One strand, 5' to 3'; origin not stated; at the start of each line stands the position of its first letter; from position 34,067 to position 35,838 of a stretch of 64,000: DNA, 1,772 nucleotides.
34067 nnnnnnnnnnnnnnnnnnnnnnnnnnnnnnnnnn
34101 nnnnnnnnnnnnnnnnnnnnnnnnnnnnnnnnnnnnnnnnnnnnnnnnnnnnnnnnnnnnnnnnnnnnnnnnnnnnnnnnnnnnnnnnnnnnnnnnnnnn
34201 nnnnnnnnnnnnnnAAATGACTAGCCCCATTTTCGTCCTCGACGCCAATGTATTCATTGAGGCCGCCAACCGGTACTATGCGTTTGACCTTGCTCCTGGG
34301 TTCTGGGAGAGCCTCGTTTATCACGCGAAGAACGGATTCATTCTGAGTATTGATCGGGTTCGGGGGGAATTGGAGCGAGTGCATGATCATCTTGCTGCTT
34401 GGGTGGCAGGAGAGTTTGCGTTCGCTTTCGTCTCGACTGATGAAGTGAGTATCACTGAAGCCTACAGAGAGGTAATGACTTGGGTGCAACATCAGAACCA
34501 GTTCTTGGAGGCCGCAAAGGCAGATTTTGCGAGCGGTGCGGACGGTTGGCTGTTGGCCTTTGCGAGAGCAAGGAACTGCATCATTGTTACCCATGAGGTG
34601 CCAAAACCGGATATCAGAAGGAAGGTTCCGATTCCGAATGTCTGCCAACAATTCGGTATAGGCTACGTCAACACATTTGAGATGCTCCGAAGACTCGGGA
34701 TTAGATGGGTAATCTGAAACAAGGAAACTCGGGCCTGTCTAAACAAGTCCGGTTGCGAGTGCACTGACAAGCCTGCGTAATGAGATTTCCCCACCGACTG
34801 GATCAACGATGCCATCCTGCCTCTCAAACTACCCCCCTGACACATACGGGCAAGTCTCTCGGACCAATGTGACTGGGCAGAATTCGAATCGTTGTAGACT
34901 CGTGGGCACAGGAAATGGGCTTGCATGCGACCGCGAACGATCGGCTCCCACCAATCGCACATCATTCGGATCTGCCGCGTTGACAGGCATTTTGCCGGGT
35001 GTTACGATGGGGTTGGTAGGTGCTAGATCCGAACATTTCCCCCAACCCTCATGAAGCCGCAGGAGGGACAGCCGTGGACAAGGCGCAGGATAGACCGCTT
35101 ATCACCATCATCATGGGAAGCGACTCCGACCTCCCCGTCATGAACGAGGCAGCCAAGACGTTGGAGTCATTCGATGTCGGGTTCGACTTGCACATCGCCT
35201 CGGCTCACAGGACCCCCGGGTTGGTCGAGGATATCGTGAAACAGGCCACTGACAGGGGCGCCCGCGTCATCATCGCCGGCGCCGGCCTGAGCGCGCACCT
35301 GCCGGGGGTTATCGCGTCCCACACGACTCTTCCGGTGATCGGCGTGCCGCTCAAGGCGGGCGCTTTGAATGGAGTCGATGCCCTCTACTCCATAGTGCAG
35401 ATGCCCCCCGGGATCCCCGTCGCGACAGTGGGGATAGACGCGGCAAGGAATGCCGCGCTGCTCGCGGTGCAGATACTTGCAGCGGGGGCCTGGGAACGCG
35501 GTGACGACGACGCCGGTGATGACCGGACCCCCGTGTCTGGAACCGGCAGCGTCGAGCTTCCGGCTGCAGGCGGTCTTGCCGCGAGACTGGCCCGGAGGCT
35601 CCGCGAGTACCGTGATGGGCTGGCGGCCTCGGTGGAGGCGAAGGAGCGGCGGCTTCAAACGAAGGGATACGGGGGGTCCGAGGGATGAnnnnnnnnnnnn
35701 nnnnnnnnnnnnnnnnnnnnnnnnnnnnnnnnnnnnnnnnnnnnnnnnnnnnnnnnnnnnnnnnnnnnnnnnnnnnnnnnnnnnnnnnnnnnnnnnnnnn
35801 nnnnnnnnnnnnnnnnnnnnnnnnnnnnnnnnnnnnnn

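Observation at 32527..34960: Lower-GC island carrying an HTH-ImmA/IrrE metallopeptidase + DUF4411 (PIN-like) gene pair: candidate toxin-antitoxin or abortive-infection-like module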

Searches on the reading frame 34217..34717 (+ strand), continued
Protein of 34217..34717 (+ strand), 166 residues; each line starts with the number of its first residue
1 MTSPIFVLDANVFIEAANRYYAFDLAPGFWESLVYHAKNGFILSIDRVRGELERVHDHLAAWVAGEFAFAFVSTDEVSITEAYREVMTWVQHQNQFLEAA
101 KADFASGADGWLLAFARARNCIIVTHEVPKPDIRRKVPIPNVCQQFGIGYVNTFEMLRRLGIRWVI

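Call 50: fold_search(model_id=the predicted structure, library=pdb)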
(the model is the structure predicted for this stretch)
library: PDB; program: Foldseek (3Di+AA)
matches with E <= 10: 531; with E <= 0.001: 12
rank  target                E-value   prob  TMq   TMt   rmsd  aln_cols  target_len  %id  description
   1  5ecd_A                9.1e-05  1.00  0.52  0.63   4.7       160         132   14  Structure of the Shigella flexneri VapC mutant D98N crystal form 1 (released 2016-02-17)
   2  3zvk_B                1.1e-04  1.00  0.54  0.65   4.3       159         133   17  Crystal structure of VapBC2 from Rickettsia felis bound to a DNA fragment from their promoter (released 2011-12-14)
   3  3zvk_A                1.2e-04  1.00  0.53  0.62   4.9       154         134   19  Crystal structure of VapBC2 from Rickettsia felis bound to a DNA fragment from their promoter (released 2011-12-14)
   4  2h1c_A                1.6e-04  1.00  0.53  0.62   4.8       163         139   13  Crystal Structure of FitAcB from Neisseria gonorrhoeae (released 2006-09-26)
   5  3zvk_C                2.1e-04  1.00  0.54  0.66   4.5       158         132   17  Crystal structure of VapBC2 from Rickettsia felis bound to a DNA fragment from their promoter (released 2011-12-14)
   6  5ecw_A                3.0e-04  1.00  0.55  0.67   4.4       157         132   13  Structure of the Shigella flexneri VapC mutant D7A (released 2016-02-17)
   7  5ed0_A                4.6e-04  1.00  0.51  0.63   4.8       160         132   14  Structure of the Shigella flexneri VapC mutant D7N (released 2016-02-17)
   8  3h87_A                6.6e-04  1.00  0.57  0.68   4.2       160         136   10  Rv0301 Rv0300 Toxin Antitoxin Complex from Mycobacterium tuberculosis (released 2009-05-05)
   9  5ecw_B                6.6e-04  1.00  0.51  0.67   4.7       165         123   14  Structure of the Shigella flexneri VapC mutant D7A (released 2016-02-17)
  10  5h4g_A                7.9e-04  1.00  0.57  0.64   4.5       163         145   10  Structure of PIN-domain protein (VapC4 toxin) from Pyrococcus horikoshii determined at 1.77 A resolution (released 2016-11-23)
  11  6sd6_D                8.4e-04  1.00  0.54  0.66   4.9       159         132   16  Structure of VapBC from Shigella sonnei (released 2020-08-26)
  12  5k8j_B                9.5e-04  1.00  0.48  0.60   5.3       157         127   18  Structure of Caulobacter crescentus VapBC1 (apo form) (released 2016-12-28)
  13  6a7v_A                1.1e-03  1.00  0.54  0.64   4.6       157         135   12  Crystal structure of Mycobacterium tuberculosis VapBC11 toxin-antitoxin complex (released 2018-10-10)
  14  1ye5_A                1.1e-03  1.00  0.55  0.63   4.7       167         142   10  Crystal structure of hypothetical protein of unknown function from pyrococcus horikoshii OT3 (released 2005-05-17)
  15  3tnd_A                1.2e-03  1.00  0.54  0.66   4.3       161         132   15  Crystal structure of Shigella flexneri VapBC toxin-antitoxin complex (released 2011-11-02)
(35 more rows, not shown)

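Call 64: search_dna_similar(query=window:34217-34717:+, collection=plasmids, mode=protein, max_rows=25)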
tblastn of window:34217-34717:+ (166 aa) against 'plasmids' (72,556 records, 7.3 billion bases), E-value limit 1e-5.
Records with a match: 47; places in all: 47; records where one place covers at least 80% of the query: 46.
Best place of each record, by identity: <60% 47.
By first word of the organism name: Sinorhizobium 19; Rhizobium 6; Enterobacter 3; Arthrobacter 2; Croceicoccus 1; Sphingomonas 1; Pseudoalteromonas 1; Gordonia 1; Acetobacter 1; Escherichia 1; and 11 more.
By predicted mobility (MOB-suite, as given by PLSDB): conjugative 23; non-mobilizable 15; mobilizable 9.
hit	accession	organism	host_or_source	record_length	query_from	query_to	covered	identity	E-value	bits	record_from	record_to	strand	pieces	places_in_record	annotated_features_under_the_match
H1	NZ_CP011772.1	Croceicoccus naphthovorans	-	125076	6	166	97%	42.9%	2e-29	119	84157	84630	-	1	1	DUF4411 family protein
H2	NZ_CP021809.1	Sinorhizobium meliloti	Medicago sativa,Single Cell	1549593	6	165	96%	42.9%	7e-30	120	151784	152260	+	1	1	none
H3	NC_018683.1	Sinorhizobium meliloti Rm41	-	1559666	6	165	96%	42.9%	7e-30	120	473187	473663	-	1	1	none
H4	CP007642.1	Rhizobium etli bv. phaseoli str. IE4803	Phaseolus vulgaris,whole organism,nodule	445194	6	165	96%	42.3%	2e-29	119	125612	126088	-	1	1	hypothetical protein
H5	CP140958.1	Sinorhizobium meliloti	Medicago lupulina,whole organism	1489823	6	165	96%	42.3%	3e-29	119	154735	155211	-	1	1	DUF4411 family protein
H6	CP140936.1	Sinorhizobium meliloti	Medicago lupulina,whole organism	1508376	6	165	96%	42.3%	3e-29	119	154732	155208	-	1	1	DUF4411 family protein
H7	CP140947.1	Sinorhizobium meliloti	Medicago lupulina,whole organism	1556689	6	165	96%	42.3%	3e-29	119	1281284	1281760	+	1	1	DUF4411 family protein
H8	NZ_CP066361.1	Sinorhizobium meliloti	Medicago lupulina L.,nodules of ...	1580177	6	165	96%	42.3%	3e-29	119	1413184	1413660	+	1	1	none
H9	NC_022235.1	Sphingomonas sp. ERG5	-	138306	6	166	97%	41.6%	1e-28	117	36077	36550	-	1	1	DUF4411 family protein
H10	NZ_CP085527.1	Sinorhizobium meliloti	Medicago,cell culture,lupulina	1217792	6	165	96%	41.7%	1e-28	117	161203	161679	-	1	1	none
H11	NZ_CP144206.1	Sinorhizobium chiapasense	mixed culture,rhizosphere soil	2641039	6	165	96%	41.1%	1e-28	117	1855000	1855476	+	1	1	none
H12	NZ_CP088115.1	Sinorhizobium meliloti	cell culture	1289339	6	164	96%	40.7%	3e-27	113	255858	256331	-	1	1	none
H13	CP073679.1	Sinorhizobium meliloti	Medicago truncatula,cell culture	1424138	6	164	92%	42.5%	9e-21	124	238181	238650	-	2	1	none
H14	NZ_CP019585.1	Sinorhizobium meliloti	Medicago arborea,tissue sample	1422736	6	164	92%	42.5%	9e-21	124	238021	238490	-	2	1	record has no annotation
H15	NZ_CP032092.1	Pseudoalteromonas donghaensis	cell culture,seawater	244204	6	166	97%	38.5%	1e-30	122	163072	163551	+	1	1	DUF4411 family protein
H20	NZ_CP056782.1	Enterobacter pasteurii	bacterial culture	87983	6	166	97%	34.2%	4e-26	110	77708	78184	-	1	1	DUF4411 family protein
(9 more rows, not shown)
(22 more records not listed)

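Call 65: search_dna_similar(query=window:34217-34717:+, collection=phages, mode=protein, max_rows=15)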
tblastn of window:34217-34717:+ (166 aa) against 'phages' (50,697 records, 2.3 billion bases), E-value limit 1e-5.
Records with a match: 2; places in all: 2; records where one place covers at least 80% of the query: 2.
Best place of each record, by identity: <60% 2.
By first word of the organism name: Bacteriophage 2.
By host as written in the record: - 2.
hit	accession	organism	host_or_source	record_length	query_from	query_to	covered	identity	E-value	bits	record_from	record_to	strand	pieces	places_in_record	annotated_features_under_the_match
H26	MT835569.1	Bacteriophage sp.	human fecal samples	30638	5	163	96%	32.5%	1e-21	96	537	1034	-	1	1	record has no annotation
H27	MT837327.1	Bacteriophage sp.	human fecal samples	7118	6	158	92%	26.1%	7e-7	54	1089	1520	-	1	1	record has no annotation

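Call 66: get_annotated_region(hit=H1, flank=5000)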
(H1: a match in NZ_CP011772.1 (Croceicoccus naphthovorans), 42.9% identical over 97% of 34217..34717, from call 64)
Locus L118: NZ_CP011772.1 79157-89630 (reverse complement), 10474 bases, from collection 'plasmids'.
description: Croceicoccus naphthovorans strain PQ-2 plasmid p2, complete sequence
organism: Croceicoccus naphthovorans (NCBI taxid 1348774)
taxonomy: Bacteria; Pseudomonadota; Alphaproteobacteria; Sphingomonadales; Erythrobacteraceae; Croceicoccus; Croceicoccus naphthovorans
host: -; source: -; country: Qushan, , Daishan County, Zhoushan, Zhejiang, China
typing (MOB-suite, as given by PLSDB): conjugative; replicon rep_cluster_0; relaxase MOBF; mating-pair formation MPF_F
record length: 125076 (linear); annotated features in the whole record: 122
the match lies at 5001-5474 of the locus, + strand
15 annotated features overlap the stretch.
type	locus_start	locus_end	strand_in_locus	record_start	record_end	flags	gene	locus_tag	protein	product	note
CDS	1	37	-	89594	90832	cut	-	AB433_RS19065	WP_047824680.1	DUF1173 domain-containing protein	-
CDS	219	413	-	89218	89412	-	-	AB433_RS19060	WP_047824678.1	hypothetical protein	-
CDS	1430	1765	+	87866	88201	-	-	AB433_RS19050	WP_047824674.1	single-stranded DNA-binding protein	-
CDS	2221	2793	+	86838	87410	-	-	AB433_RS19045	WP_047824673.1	hypothetical protein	-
CDS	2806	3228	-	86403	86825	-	-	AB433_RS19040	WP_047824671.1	putative toxin-antitoxin system toxin component, PIN family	-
CDS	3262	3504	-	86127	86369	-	-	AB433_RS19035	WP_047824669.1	ribbon-helix-helix domain-containing protein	-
CDS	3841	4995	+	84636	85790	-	-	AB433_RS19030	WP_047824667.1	XRE family transcriptional regulator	-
CDS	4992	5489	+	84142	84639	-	-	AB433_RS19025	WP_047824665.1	DUF4411 family protein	-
CDS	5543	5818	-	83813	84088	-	-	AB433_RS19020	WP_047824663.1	hypothetical protein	-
CDS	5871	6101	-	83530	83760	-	-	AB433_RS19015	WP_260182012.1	type II toxin-antitoxin system ParD family antitoxin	-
CDS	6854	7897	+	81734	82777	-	-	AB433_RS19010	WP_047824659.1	DUF2493 domain-containing protein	-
CDS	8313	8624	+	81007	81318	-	-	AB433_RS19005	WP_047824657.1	hypothetical protein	-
CDS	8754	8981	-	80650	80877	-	-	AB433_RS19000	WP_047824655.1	hypothetical protein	-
CDS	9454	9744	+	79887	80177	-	-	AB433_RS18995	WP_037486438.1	ribbon-helix-helix protein, CopG family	GO:0006355 - regulation of DNA-templated transcription [Evidence IEA]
CDS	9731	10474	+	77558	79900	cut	-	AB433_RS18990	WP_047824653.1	type IV secretion system DNA-binding domain-containing protein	-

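Call 67: get_annotated_region(hit=H20, flank=5000)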
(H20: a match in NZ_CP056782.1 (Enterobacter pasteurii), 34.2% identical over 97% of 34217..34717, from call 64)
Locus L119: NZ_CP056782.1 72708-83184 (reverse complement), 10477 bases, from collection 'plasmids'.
description: Enterobacter pasteurii strain D41-sc-1712200 plasmid p1, complete sequence
organism: Enterobacter pasteurii (NCBI taxid 3029761)
taxonomy: Bacteria; Pseudomonadota; Gammaproteobacteria; Enterobacterales; Enterobacteriaceae; Enterobacter; Enterobacter pasteurii
host: -; source: bacterial culture; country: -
typing (MOB-suite, as given by PLSDB): non-mobilizable; replicon IncFIB,IncFII
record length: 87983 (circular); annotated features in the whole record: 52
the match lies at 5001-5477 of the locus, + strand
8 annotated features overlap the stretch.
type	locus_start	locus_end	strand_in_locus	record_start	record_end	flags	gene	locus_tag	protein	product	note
CDS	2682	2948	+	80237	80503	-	-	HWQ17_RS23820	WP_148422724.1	DUF1778 domain-containing protein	-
CDS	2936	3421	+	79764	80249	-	-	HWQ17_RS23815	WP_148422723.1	GNAT family N-acetyltransferase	-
CDS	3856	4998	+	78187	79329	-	-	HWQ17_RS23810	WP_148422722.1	XRE family transcriptional regulator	-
CDS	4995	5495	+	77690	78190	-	-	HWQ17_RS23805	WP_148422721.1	DUF4411 family protein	-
CDS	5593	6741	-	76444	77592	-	-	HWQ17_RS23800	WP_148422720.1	hypothetical protein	-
CDS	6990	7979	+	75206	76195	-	-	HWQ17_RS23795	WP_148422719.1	tyrosine-type recombinase/integrase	GO:0015074 - DNA integration [Evidence IEA]; GO:0006310 - DNA recombination [Evidence IEA]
CDS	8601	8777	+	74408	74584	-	-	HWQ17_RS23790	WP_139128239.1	PepSY domain-containing protein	-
CDS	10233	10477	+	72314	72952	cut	-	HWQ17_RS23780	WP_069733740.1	response regulator transcription factor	GO:0000160 - phosphorelay signal transduction system [Evidence IEA]; GO:0006355 - regulation of DNA-templated ...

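Call 68: get_annotated_region(hit=H15, flank=5000)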
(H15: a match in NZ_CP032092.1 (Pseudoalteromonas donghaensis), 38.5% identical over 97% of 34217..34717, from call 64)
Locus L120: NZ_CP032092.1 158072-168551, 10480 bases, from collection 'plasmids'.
description: Pseudoalteromonas donghaensis strain HJ51 plasmid unnamed2, complete sequence
organism: Pseudoalteromonas donghaensis (NCBI taxid 621376)
taxonomy: Bacteria; Pseudomonadota; Gammaproteobacteria; Alteromonadales; Pseudoalteromonadaceae; Pseudoalteromonas; Pseudoalteromonas donghaensis
host: -; source: cell culture,seawater; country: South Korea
typing (MOB-suite, as given by PLSDB): mobilizable; relaxase MOBH
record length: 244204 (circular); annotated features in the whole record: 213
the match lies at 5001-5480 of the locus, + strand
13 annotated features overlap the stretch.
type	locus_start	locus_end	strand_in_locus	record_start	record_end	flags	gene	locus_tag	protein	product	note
CDS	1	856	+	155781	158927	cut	traN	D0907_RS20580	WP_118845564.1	conjugal transfer protein TraN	-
CDS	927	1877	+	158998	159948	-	-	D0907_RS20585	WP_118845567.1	hypothetical protein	-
CDS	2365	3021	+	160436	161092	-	-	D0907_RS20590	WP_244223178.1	hypothetical protein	-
CDS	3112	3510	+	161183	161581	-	-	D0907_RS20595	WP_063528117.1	DUF4236 domain-containing protein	-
CDS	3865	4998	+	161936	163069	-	-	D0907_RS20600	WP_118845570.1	ImmA/IrrE family metallo-endopeptidase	-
CDS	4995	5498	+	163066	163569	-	-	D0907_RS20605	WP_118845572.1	DUF4411 family protein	-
CDS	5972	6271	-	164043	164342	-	-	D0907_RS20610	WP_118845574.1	hypothetical protein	-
CDS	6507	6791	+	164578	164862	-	-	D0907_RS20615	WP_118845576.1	helix-turn-helix domain-containing protein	-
CDS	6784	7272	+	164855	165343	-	-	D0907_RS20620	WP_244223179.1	HipA N-terminal domain-containing protein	-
CDS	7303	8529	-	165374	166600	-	-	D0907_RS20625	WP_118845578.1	RNA-guided endonuclease TnpB family protein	-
CDS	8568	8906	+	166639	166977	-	tnpA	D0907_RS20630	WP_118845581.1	IS200/IS605 family transposase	-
CDS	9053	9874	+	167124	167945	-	-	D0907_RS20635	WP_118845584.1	hypothetical protein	-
CDS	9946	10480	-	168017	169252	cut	-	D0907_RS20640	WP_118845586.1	type II toxin-antitoxin system HipA family toxin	-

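Call 69: search_solved_structures(query=A1, max_evalue=0.01, show_alignments=1)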
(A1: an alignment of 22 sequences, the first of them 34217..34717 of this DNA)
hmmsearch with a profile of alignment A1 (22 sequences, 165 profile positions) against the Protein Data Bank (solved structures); distinct sequences matched with E-value up to 0.01: 3.
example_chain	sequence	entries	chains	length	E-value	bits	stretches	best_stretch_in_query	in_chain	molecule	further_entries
9vzy_D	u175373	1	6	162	2.3e-11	46.9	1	4-151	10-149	DUF4411 family protein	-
9vzz_A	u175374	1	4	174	1.3e-10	44.5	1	28-151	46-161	DUF4411 family protein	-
8etq_A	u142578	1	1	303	4.5e-05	26.5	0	31-59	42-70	k-cTRP5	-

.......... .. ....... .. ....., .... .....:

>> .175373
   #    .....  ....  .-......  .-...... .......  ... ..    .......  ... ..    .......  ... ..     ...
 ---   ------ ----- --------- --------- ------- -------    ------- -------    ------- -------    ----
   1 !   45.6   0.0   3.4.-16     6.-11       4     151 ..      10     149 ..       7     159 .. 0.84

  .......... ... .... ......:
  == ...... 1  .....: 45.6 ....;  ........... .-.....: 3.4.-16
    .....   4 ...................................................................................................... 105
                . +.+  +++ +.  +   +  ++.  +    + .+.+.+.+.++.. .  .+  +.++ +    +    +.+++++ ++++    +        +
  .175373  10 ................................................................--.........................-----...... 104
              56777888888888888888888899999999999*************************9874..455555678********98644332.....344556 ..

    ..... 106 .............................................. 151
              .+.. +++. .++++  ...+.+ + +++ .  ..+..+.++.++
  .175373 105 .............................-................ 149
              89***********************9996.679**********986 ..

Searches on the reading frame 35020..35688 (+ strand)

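Call 3: search_protein_families(library=pfam, proteins=[window:35020-35688:+], max_evalue=0.1)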
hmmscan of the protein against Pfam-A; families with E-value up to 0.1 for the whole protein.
window:35020-35688:+ (222 aa): 3 families
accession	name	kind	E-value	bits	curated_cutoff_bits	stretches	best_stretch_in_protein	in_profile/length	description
PF00731.26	AIRC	-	9e-59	197.7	30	1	28-156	2-130/148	AIR carboxylase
PF13380.12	CoA_binding_2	-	0.0085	17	22.8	0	44-89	45-88/116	CoA binding domain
PF13685.12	Fe-ADH_2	-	0.09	13.2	28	0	27-111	21-106/149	Iron-containing alcohol dehydrogenase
